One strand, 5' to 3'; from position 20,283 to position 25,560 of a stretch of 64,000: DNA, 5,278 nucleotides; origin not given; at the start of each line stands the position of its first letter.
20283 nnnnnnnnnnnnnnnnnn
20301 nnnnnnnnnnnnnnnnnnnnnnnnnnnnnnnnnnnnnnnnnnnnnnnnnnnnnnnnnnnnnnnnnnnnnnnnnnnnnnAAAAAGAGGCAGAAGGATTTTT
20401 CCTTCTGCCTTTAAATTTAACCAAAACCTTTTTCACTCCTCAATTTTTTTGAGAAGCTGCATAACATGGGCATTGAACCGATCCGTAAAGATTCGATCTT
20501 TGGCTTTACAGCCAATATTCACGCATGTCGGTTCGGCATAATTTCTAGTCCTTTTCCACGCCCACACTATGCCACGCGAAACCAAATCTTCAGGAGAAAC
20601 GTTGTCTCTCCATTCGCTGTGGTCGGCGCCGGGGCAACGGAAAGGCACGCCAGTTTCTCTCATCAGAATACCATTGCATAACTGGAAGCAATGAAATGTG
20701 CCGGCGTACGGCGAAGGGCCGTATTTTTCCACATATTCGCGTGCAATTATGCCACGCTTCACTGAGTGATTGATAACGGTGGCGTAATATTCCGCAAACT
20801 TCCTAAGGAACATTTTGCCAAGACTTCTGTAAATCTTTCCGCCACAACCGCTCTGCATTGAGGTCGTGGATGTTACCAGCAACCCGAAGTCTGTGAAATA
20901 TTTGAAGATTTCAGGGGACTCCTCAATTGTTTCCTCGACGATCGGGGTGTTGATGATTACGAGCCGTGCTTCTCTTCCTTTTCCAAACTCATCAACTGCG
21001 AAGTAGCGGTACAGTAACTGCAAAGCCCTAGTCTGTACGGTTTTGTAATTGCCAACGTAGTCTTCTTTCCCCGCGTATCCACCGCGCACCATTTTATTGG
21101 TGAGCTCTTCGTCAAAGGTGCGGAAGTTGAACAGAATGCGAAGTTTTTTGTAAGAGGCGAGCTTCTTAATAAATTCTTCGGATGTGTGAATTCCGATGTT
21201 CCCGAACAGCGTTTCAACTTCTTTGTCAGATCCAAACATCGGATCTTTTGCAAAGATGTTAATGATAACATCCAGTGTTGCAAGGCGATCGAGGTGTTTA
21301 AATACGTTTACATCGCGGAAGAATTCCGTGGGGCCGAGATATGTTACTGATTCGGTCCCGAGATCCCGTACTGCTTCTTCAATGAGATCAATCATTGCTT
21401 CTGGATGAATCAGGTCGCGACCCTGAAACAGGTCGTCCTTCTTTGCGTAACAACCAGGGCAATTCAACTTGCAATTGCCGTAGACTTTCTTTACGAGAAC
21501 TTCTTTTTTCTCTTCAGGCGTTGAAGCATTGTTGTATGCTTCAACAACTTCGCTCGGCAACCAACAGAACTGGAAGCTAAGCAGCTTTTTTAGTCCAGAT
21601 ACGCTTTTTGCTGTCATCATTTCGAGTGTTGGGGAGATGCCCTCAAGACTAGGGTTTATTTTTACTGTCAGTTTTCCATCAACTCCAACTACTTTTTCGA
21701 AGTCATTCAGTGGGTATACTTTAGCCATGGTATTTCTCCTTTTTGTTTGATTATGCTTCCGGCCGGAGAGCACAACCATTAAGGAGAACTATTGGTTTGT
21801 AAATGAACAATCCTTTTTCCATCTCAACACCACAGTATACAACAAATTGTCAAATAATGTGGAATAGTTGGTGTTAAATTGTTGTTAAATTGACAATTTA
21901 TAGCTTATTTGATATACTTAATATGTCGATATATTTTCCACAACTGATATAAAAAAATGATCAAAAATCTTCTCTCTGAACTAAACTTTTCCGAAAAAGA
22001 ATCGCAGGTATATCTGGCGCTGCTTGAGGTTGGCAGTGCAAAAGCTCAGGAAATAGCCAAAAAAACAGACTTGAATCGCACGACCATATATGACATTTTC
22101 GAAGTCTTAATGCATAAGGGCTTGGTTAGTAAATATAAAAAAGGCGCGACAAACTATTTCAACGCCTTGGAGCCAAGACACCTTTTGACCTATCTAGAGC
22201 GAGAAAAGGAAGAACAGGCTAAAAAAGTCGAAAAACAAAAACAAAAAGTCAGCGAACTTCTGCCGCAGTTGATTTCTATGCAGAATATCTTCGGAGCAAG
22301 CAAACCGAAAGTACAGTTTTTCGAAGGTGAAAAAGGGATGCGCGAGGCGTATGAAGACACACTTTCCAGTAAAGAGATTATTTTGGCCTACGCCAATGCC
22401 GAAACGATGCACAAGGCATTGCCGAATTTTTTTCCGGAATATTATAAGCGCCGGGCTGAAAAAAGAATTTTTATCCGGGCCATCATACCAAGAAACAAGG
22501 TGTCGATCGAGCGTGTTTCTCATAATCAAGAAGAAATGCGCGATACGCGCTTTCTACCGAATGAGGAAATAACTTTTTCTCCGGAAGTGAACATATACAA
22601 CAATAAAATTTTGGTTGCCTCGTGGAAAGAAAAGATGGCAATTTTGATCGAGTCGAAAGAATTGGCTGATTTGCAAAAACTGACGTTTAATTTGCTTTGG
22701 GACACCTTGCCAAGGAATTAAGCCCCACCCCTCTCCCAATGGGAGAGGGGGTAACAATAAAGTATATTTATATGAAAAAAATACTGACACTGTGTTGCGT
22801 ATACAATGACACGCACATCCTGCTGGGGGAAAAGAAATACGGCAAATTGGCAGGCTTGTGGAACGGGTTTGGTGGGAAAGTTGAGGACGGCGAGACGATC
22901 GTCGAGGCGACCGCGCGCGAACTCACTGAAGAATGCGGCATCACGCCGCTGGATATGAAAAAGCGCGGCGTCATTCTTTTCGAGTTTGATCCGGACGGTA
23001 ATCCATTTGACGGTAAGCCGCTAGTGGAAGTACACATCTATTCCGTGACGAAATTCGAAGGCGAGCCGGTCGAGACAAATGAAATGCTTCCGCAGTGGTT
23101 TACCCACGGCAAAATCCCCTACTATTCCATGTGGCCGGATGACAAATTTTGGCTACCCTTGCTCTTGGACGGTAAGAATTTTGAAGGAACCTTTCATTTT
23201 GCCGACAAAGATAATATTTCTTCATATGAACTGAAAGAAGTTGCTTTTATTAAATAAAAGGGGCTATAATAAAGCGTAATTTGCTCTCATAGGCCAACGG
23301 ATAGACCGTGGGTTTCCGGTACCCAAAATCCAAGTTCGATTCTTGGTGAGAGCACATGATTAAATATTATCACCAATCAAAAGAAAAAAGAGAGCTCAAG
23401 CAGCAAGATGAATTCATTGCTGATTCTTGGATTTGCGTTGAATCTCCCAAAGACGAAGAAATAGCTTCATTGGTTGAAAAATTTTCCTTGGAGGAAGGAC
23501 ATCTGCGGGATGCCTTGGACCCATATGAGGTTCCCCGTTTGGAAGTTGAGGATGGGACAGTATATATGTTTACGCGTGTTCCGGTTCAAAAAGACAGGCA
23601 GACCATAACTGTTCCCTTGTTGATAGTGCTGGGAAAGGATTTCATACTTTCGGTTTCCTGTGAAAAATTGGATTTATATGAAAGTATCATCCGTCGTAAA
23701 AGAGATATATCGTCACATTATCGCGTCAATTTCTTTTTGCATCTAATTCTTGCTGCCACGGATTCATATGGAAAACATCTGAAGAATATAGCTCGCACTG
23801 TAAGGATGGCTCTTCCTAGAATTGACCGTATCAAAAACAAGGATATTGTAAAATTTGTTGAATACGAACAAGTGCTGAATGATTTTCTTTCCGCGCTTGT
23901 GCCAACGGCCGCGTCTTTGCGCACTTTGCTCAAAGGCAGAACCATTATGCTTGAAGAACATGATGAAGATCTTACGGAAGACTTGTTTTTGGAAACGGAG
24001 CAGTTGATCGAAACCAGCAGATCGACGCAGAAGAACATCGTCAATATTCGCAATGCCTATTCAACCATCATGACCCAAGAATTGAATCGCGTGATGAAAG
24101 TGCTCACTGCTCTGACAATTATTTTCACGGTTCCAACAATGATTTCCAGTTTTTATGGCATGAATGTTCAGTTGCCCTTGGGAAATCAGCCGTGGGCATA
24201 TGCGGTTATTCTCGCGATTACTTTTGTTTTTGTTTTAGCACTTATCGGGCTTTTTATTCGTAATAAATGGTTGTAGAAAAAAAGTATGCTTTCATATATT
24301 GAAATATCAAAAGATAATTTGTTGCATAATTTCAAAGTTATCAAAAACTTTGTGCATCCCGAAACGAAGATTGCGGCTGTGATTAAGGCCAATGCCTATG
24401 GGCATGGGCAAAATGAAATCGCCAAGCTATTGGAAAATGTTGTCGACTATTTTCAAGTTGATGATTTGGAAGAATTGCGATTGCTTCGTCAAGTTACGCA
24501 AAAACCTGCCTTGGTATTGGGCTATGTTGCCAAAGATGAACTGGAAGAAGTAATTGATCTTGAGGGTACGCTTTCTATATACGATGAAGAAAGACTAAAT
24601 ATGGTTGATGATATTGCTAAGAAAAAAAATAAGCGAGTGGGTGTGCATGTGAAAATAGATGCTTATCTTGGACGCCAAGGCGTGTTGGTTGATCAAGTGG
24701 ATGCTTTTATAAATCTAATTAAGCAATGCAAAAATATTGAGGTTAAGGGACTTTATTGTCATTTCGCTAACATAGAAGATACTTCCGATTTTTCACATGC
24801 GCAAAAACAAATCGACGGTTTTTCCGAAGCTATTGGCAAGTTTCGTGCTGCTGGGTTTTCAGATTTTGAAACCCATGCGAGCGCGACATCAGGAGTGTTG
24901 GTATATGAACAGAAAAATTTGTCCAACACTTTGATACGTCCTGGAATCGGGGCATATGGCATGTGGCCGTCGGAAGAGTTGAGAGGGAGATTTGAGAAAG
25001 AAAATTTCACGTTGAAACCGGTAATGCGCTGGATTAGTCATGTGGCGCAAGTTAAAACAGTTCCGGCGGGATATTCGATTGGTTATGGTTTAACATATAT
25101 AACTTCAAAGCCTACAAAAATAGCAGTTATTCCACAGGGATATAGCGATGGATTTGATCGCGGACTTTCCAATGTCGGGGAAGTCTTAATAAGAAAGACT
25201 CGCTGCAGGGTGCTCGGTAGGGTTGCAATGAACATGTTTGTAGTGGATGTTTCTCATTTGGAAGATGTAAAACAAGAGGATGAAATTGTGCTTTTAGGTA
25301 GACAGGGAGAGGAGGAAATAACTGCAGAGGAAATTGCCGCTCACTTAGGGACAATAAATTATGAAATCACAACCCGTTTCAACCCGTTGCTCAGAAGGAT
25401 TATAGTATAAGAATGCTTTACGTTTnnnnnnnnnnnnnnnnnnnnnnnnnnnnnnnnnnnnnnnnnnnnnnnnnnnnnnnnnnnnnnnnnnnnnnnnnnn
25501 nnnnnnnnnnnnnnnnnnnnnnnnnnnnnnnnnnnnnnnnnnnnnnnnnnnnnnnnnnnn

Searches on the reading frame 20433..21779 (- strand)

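Call 77: search_protein_families(library=pfam, proteins=[window:20433-21779:-], max_evalue=0.00001)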
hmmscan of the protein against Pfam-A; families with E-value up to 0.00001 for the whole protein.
window:20433-21779:- (448 aa): 1 family
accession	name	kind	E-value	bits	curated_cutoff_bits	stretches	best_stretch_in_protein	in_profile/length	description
PF04055.27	Radical_SAM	-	5.7e-08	33.5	29.5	1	99-234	3-123/166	Radical SAM superfamily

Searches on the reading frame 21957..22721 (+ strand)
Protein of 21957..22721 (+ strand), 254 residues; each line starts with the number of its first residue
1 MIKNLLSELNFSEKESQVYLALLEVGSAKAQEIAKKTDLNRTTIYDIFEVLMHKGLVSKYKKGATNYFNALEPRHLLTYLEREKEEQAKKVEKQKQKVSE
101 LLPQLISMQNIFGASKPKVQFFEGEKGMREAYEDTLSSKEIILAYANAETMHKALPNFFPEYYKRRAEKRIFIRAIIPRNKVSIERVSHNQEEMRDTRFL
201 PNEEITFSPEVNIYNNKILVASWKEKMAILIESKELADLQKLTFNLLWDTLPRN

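Call 77: search_protein_families(library=pfam, proteins=[window:21957-22721:+], max_evalue=0.00001)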
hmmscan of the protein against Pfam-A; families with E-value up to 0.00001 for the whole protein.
window:21957-22721:+ (254 aa): 1 family
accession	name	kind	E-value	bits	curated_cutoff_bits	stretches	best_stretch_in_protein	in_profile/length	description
PF01978.25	TrmB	-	6.6e-18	64.8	25.6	1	6-73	1-67/68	Sugar-specific transcriptional regulator TrmB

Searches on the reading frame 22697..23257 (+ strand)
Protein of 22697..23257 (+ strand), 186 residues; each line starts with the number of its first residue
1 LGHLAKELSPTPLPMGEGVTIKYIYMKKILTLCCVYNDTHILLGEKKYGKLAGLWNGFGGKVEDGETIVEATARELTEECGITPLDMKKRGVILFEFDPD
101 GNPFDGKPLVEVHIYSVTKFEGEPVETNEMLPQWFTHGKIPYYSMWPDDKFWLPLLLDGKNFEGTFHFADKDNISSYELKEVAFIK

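Call 77: search_protein_families(library=pfam, proteins=[window:22697-23257:+], max_evalue=0.00001)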
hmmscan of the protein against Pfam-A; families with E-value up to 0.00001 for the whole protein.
window:22697-23257:+ (186 aa): 1 family
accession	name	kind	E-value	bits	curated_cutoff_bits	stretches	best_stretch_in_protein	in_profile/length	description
PF00293.34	NUDIX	-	9.2e-14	52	21.1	1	31-152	6-130/134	NUDIX domain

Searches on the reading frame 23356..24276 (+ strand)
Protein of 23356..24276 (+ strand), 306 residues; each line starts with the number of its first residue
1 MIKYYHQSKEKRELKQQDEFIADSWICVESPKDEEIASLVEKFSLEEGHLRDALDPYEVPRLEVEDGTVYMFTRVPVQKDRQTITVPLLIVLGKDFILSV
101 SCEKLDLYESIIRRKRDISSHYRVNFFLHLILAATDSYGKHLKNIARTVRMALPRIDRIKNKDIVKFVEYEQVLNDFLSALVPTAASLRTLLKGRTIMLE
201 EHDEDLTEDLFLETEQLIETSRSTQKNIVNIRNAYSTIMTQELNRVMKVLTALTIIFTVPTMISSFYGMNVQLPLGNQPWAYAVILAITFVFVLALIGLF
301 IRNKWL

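Call 77: search_protein_families(library=pfam, proteins=[window:23356-24276:+], max_evalue=0.00001)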
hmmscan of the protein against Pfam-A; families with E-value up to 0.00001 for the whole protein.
window:23356-24276:+ (306 aa): 1 family
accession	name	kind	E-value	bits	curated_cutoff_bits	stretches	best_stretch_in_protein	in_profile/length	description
PF01544.23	CorA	-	2.3e-46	158.9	27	1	25-302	6-292/292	CorA-like Mg2+ transporter protein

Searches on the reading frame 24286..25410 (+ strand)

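Call 78: search_protein_families(library=pfam, proteins=[window:24286-25410:+], max_evalue=0.00001)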
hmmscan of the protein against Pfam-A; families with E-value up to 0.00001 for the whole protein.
window:24286-25410:+ (374 aa): 2 families
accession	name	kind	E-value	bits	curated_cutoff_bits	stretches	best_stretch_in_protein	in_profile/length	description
PF01168.26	Ala_racemase_N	-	6.1e-50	170.4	24.1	1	7-226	1-218/220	Alanine racemase, N-terminal domain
PF00842.27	Ala_racemase_C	-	6.7e-44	149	25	1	246-372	1-126/127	Alanine racemase, C-terminal domain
